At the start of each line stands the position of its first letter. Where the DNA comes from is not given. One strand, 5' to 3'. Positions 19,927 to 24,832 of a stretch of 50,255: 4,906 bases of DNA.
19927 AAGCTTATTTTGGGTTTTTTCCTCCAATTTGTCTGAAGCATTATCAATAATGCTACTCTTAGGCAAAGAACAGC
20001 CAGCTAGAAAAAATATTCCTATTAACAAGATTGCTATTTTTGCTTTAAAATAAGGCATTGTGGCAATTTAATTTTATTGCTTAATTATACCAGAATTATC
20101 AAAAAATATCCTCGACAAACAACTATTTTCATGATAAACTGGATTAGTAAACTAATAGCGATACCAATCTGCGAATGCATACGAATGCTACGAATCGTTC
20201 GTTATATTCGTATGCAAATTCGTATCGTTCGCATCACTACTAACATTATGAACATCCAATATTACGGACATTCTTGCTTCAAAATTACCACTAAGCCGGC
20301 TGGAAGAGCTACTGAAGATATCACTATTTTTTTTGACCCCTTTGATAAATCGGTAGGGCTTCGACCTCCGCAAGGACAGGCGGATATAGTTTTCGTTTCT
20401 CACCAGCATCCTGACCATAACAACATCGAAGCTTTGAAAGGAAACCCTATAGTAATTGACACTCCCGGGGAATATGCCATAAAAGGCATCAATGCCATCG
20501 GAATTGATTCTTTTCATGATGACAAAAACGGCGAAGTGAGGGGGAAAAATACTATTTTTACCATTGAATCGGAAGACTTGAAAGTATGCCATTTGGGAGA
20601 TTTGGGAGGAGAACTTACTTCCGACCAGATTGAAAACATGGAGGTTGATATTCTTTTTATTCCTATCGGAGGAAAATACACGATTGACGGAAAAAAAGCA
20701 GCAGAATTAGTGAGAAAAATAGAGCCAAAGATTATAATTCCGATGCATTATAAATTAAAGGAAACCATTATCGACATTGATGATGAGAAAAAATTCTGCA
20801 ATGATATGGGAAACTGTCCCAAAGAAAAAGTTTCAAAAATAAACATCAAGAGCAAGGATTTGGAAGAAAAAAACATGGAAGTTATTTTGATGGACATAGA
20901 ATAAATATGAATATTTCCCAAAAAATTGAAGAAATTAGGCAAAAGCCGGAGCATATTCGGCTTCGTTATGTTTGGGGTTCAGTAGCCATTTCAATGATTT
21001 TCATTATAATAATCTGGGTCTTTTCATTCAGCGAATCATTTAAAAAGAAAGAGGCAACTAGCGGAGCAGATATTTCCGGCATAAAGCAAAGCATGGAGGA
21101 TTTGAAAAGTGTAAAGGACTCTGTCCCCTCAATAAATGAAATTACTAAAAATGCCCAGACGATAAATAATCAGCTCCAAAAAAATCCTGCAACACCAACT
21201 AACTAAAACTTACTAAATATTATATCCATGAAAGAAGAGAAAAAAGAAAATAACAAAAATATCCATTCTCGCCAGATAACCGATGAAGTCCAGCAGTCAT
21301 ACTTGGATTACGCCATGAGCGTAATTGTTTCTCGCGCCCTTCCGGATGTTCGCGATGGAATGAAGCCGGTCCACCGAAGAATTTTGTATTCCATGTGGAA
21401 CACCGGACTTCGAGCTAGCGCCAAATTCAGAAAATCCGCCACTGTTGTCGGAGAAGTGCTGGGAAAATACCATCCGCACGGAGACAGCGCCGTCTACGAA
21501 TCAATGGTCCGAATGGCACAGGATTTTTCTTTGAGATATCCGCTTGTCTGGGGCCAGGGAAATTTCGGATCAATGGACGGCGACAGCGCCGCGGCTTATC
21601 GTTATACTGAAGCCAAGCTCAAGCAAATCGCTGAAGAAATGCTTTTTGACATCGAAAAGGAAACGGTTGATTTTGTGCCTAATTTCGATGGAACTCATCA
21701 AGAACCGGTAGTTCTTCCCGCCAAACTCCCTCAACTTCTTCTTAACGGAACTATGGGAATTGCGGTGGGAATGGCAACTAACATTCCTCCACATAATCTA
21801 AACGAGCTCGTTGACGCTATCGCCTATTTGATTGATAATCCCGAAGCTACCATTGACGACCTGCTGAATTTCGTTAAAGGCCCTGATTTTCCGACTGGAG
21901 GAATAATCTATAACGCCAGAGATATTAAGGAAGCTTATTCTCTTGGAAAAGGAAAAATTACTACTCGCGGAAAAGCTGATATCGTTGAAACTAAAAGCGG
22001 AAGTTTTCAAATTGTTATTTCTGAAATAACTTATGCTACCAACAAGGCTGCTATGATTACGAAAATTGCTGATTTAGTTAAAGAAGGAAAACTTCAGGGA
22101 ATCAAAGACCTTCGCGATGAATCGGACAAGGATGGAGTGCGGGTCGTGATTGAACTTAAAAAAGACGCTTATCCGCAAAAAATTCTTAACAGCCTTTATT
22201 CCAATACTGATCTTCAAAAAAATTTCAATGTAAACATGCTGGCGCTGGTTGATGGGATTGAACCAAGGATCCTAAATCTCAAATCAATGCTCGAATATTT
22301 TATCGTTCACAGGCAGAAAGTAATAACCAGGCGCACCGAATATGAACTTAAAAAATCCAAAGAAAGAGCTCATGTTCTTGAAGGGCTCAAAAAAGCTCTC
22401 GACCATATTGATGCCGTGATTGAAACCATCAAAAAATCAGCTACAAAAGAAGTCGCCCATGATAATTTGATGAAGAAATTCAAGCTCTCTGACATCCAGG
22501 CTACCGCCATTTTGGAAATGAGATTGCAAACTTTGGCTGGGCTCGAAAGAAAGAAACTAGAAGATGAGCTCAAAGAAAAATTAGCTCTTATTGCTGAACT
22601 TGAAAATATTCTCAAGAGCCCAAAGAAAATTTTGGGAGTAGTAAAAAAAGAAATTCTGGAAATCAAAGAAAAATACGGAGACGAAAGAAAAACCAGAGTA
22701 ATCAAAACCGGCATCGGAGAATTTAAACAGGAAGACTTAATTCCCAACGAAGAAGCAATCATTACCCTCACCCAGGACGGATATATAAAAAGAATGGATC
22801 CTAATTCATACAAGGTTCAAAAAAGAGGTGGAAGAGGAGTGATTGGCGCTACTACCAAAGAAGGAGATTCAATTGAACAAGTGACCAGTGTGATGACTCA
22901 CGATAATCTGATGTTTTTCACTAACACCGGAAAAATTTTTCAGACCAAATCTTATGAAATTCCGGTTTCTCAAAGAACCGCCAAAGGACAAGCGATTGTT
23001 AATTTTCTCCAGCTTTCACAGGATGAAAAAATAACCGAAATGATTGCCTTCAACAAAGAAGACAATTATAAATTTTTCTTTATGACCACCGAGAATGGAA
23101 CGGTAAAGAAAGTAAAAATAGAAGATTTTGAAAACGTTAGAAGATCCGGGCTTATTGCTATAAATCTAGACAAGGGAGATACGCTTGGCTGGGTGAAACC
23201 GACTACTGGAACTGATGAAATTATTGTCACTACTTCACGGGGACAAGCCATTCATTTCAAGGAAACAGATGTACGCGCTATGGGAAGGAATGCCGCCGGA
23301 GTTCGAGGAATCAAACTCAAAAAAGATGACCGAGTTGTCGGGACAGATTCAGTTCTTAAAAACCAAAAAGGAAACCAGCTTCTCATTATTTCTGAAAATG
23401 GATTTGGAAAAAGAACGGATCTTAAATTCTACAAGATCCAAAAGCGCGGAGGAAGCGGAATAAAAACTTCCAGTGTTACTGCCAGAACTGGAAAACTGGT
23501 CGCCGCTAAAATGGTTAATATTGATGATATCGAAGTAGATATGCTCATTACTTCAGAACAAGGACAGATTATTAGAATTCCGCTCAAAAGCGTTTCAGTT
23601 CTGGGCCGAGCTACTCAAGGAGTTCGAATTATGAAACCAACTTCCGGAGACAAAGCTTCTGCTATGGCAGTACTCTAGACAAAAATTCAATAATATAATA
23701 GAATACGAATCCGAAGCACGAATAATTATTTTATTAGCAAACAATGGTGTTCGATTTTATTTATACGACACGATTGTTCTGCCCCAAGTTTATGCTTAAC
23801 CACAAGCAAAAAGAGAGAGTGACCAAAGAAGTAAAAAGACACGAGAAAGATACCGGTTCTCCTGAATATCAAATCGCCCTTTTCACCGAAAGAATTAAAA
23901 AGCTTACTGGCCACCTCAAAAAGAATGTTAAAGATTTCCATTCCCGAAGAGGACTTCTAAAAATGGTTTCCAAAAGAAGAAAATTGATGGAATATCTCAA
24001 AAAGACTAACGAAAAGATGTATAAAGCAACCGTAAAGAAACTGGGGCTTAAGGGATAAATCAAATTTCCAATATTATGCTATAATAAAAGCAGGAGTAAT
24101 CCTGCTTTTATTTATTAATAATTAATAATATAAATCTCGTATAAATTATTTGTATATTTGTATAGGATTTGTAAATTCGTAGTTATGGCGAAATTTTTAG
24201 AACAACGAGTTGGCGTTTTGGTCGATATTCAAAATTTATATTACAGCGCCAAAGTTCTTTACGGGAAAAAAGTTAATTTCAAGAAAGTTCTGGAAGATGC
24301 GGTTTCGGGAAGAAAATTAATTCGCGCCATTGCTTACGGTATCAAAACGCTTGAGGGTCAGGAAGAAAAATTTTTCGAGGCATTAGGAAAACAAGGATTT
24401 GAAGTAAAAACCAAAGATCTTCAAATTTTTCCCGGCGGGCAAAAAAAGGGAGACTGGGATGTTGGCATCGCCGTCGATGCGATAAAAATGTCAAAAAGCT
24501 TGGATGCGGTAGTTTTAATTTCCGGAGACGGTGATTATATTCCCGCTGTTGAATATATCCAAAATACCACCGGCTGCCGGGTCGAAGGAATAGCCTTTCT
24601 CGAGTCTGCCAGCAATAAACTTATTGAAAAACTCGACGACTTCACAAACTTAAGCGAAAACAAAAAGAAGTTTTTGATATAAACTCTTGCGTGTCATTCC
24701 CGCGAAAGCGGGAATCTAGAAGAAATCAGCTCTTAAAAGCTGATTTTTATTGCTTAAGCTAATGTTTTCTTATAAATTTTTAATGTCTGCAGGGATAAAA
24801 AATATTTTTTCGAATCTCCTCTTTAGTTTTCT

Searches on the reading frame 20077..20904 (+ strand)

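Call 10: search_protein_families(library=pfam, proteins=[window:20077-20904:+])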
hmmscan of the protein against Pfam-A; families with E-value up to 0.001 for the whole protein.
window:20077-20904:+ (275 aa): 2 families
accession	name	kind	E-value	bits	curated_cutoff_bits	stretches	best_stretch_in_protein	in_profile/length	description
PF13483.12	Lactamase_B_3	-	3.6e-50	170.5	24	1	59-224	1-160/160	Beta-lactamase superfamily domain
PF12706.13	Lactamase_B_2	-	7.4e-09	35.9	27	1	127-225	92-200/200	Beta-lactamase superfamily domain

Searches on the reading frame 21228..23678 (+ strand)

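Call 10: search_protein_families(library=pfam, proteins=[window:21228-23678:+])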
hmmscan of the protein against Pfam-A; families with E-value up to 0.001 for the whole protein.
window:21228-23678:+ (816 aa): 2 families
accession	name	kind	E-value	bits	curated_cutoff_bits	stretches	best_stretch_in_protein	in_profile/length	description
PF00521.26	DNA_topoisoIV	-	3.8e-162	540.5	31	1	36-476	1-431/432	DNA gyrase/topoisomerase IV, subunit A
PF03989.18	DNA_gyraseA_C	-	2.1e-63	209.9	27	6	663-707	1-45/48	DNA gyrase C-terminal domain, beta-propeller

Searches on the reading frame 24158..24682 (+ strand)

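Call 10: search_protein_families(library=pfam, proteins=[window:24158-24682:+])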
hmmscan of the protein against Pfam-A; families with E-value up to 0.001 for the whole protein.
window:24158-24682:+ (174 aa): 1 family
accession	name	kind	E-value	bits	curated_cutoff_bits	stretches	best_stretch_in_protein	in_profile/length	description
PF01936.24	NYN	-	2.5e-33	116.1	24.2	1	17-165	1-144/145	NYN domain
